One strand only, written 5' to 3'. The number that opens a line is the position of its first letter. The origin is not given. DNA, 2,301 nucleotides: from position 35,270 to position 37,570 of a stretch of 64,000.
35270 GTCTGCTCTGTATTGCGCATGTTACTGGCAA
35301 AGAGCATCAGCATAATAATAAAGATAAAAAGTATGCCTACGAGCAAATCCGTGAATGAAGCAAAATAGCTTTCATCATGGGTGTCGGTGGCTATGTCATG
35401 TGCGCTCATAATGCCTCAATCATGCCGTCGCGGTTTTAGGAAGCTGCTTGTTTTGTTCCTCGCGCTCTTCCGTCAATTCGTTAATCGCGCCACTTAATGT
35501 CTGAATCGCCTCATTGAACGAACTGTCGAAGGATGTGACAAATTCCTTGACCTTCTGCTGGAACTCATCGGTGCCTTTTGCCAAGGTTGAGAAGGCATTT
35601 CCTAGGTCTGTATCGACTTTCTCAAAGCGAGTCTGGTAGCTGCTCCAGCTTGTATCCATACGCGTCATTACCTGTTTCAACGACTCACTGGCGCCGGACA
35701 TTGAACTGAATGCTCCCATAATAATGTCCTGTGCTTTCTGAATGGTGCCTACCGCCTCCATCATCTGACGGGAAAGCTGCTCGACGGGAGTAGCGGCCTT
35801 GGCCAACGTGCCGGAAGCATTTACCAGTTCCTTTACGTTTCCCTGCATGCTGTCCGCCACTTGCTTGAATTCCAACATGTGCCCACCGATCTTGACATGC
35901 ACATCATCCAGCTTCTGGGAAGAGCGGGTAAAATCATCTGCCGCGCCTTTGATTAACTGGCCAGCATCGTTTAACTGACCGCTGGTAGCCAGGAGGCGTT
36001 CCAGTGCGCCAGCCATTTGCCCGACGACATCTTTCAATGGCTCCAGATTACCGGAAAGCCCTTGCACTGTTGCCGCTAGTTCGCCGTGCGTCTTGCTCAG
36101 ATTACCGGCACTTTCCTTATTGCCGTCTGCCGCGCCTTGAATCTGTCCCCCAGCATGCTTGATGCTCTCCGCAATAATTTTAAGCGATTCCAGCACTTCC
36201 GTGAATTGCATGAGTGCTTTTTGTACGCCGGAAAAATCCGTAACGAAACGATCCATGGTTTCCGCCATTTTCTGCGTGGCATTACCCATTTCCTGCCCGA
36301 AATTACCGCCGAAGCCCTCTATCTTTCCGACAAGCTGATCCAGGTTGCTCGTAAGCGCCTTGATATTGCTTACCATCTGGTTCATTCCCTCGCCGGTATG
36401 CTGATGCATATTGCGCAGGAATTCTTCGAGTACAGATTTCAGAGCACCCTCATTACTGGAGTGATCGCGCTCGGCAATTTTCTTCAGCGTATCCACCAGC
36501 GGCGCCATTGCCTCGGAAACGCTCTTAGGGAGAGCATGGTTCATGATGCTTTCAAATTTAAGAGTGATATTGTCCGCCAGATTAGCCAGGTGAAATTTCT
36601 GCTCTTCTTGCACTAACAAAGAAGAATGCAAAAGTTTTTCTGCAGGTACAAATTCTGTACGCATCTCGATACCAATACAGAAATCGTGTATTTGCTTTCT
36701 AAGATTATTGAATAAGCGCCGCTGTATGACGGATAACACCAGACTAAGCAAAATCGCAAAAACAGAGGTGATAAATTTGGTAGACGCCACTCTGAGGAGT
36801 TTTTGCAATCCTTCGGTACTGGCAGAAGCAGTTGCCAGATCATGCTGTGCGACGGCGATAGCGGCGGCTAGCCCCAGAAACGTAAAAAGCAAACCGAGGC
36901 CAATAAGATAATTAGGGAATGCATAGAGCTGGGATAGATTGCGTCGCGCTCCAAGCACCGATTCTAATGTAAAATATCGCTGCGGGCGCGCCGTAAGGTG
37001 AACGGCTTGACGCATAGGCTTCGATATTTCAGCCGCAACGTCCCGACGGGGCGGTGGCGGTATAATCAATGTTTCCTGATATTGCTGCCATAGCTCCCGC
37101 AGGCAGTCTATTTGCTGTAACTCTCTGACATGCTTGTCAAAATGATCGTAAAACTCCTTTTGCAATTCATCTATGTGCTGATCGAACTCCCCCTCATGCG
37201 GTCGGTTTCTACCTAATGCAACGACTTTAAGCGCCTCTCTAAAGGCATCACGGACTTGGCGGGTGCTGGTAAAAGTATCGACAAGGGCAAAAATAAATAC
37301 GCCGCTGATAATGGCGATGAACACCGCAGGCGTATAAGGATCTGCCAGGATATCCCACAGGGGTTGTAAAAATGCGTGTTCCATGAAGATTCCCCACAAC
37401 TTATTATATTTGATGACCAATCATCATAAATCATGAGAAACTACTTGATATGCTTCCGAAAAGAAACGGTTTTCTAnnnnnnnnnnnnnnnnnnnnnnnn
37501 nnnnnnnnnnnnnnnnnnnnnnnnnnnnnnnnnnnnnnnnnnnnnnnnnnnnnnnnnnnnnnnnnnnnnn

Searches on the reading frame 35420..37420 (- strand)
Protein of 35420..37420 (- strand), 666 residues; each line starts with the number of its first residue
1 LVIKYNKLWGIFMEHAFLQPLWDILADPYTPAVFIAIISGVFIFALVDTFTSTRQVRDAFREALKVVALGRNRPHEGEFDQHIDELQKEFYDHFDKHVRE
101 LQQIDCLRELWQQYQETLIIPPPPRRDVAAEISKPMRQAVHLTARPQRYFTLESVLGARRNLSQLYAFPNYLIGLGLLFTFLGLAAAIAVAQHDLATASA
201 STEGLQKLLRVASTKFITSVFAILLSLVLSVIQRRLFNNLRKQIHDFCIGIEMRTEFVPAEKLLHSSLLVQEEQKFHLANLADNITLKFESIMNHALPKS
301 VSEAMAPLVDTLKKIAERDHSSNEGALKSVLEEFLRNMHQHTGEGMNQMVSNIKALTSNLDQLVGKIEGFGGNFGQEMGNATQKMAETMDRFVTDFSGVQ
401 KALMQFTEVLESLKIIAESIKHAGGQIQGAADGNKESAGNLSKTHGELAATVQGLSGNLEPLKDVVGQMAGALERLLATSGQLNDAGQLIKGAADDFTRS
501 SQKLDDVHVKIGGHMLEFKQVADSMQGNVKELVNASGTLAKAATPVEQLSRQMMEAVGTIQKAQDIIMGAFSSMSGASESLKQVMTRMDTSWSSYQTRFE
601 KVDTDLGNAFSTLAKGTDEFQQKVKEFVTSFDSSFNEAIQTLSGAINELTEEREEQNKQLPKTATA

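Call 6: search_protein_families(library=pfam, proteins=[window:35420-37420:-], max_evalue=0.001)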
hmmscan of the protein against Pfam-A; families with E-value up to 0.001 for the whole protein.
window:35420-37420:- (666 aa): 7 families
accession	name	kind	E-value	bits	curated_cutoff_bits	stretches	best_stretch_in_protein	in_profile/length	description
PF01442.23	Apolipoprotein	-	1.5e-06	28.5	90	0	483-640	42-186/190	Apolipoprotein A1/A4/E domain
PF04513.17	Baculo_PEP_C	-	8.4e-06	26.3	38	0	583-650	31-98/140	Baculovirus polyhedron envelope protein, PEP, C terminus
PF07889.17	DUF1664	-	6.3e-05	23.5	34.6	0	331-413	39-120/124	Protein of unknown function (DUF1664)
PF11887.13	Mce4_CUP1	-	6.9e-05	23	32.6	0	515-587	70-142/222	Cholesterol uptake porter CUP1 of Mce4, putative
PF07464.16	ApoLp-III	-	0.00013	22.5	36.3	0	547-662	5-123/146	Apolipophorin-III precursor (apoLp-III)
PF08702.15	Fib_alpha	-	0.00027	21.6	29.9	0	306-368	55-119/143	Fibrinogen alpha/beta chain family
PF04048.20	Sec8_N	-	0.00058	20.2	26.8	0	503-587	30-115/142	Exocyst complex component Sec8 N-terminal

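Call 85: search_solved_structures(query=window:35420-37420:-, max_evalue=0.001)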
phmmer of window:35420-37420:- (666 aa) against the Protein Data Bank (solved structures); distinct sequences matched with E-value up to 0.001: 4.
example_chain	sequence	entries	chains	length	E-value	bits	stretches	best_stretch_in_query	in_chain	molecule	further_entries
8qyy_A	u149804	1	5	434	4.3e-09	38.9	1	81-410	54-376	Anti-phage defense ZorAB system ZorA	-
8qyk_A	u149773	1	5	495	8.6e-09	37.9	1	81-508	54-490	Anti-phage defense ZorAB system ZorA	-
8vvn_C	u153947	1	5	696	8.9e-08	34.6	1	153-660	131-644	MotA/TolQ/ExbB proton channel domain-containing protein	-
8qyh_A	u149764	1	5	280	7.2e-05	25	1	83-295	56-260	Anti-phage defense ZorAB system ZorA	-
